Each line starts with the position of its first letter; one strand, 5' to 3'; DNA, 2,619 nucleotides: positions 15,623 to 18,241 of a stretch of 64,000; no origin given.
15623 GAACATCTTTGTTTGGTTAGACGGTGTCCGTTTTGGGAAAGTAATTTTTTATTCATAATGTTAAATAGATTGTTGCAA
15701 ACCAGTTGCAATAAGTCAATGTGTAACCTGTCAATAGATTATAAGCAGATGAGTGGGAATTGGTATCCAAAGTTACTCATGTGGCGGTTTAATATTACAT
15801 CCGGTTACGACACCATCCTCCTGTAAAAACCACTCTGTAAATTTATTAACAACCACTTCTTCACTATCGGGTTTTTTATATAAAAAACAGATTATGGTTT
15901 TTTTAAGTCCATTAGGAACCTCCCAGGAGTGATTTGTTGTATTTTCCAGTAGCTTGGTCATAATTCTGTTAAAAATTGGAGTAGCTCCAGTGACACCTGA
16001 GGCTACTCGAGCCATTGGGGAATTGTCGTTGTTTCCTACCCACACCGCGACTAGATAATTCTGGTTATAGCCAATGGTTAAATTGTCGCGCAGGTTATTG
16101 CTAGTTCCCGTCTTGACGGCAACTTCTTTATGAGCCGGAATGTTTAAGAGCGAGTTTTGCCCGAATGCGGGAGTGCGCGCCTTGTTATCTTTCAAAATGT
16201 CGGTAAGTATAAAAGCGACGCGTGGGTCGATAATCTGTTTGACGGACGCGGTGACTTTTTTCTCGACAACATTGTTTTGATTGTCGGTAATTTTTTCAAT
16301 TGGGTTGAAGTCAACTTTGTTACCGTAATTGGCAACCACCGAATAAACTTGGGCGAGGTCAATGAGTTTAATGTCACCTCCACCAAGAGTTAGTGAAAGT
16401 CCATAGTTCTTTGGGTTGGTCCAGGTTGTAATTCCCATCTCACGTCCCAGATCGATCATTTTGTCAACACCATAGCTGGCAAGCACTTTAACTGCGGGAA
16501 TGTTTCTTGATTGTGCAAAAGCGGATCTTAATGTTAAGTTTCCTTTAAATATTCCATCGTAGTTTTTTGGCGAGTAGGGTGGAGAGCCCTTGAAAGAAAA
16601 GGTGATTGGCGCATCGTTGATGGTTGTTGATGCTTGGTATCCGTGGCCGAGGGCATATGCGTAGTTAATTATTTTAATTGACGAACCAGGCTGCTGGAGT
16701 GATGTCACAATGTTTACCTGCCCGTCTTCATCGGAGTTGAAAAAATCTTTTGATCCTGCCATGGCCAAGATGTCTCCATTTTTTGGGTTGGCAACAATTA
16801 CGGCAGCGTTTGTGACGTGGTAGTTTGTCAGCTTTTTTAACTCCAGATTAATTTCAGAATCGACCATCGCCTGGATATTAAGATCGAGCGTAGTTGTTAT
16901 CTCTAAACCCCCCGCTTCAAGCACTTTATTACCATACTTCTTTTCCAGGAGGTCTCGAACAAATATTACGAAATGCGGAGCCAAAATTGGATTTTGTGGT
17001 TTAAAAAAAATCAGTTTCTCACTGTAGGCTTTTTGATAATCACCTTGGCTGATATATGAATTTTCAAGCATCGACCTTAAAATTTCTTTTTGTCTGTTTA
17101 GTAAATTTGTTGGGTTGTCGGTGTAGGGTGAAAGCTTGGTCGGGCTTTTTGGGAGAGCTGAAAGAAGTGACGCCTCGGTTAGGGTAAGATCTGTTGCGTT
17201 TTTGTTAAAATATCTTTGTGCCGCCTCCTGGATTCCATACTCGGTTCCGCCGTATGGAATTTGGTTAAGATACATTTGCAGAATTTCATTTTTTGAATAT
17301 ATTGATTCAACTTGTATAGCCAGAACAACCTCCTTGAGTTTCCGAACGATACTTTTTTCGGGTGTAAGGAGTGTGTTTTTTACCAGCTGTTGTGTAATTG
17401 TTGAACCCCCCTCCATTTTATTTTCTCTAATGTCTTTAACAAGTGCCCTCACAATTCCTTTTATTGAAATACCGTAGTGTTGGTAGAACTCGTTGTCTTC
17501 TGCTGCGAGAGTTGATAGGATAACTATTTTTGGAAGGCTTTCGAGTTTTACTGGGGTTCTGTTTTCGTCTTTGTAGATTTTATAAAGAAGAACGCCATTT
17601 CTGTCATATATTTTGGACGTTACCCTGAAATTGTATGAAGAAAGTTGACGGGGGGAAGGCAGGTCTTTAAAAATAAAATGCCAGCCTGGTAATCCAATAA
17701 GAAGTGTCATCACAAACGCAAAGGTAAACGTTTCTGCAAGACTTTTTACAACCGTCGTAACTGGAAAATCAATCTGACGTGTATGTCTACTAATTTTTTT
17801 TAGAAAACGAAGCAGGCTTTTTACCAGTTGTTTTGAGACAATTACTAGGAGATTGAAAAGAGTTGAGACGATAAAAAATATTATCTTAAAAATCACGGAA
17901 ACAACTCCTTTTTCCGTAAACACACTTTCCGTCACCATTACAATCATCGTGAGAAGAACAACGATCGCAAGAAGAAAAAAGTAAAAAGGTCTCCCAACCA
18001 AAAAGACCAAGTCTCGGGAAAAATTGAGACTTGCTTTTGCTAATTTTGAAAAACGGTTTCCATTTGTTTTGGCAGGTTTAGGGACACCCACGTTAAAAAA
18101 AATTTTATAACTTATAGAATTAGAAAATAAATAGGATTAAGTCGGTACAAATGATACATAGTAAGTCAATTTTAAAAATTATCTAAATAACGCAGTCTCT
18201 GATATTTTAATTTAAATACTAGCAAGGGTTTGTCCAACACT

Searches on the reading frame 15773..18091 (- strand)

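Call 77: search_protein_families(library=pfam, proteins=[window:15773-18091:-], max_evalue=0.0001)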
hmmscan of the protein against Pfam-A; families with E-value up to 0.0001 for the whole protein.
window:15773-18091:- (772 aa): 2 families
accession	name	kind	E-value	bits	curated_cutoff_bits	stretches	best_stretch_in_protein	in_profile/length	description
PF00912.28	Transgly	-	4.3e-60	202.6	27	1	167-341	3-177/178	Transglycosylase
PF00905.27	Transpeptidase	-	1.2e-23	84.2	22.1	1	430-711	2-298/299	Penicillin binding protein transpeptidase domain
